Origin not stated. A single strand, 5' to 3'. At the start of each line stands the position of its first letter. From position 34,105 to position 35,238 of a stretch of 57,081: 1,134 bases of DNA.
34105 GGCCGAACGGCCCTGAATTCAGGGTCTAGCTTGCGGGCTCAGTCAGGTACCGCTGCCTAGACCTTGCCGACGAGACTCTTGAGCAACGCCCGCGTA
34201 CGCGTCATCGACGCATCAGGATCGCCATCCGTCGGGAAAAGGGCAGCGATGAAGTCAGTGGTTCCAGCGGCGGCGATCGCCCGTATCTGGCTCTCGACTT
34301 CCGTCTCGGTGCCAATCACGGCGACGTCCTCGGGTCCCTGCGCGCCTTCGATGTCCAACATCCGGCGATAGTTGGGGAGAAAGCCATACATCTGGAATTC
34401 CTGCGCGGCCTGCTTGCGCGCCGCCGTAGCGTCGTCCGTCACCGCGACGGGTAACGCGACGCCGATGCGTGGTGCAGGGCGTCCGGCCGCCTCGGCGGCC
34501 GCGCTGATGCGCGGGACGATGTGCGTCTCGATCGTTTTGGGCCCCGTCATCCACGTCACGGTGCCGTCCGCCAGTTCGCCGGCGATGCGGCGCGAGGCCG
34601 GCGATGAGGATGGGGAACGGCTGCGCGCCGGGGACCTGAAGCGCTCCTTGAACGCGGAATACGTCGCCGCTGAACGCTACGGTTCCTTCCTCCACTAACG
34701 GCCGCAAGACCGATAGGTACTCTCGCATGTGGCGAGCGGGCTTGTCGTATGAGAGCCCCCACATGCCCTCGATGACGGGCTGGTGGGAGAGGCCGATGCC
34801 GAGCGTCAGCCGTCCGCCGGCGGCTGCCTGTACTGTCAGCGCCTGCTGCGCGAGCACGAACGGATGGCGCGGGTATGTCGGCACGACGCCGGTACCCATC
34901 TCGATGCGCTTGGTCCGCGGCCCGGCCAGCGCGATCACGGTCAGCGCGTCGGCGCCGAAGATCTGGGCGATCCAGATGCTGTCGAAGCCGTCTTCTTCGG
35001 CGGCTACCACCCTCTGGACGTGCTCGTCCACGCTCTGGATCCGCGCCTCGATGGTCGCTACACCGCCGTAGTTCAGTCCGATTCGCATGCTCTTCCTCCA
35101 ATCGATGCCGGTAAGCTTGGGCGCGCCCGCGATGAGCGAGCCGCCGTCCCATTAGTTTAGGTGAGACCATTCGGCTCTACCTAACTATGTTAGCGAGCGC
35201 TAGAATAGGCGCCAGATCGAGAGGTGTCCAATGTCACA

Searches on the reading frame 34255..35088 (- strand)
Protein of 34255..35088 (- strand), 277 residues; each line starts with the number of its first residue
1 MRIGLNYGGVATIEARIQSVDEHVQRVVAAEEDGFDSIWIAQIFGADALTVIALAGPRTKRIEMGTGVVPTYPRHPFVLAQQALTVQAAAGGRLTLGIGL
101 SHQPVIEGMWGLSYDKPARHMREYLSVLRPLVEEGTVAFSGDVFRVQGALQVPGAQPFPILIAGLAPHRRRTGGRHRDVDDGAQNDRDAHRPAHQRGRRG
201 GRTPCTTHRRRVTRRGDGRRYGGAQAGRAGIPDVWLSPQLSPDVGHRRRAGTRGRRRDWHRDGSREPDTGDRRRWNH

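Call 36: search_protein_families(library=pfam, proteins=[window:34255-35088:-], max_evalue=0.001)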
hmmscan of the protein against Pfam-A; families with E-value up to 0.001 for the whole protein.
window:34255-35088:- (277 aa): 1 family
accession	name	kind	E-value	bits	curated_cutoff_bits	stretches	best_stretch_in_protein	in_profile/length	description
PF00296.26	Bac_luciferase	-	1.2e-41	143.5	27.9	1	18-178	20-186/314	Luciferase-like monooxygenase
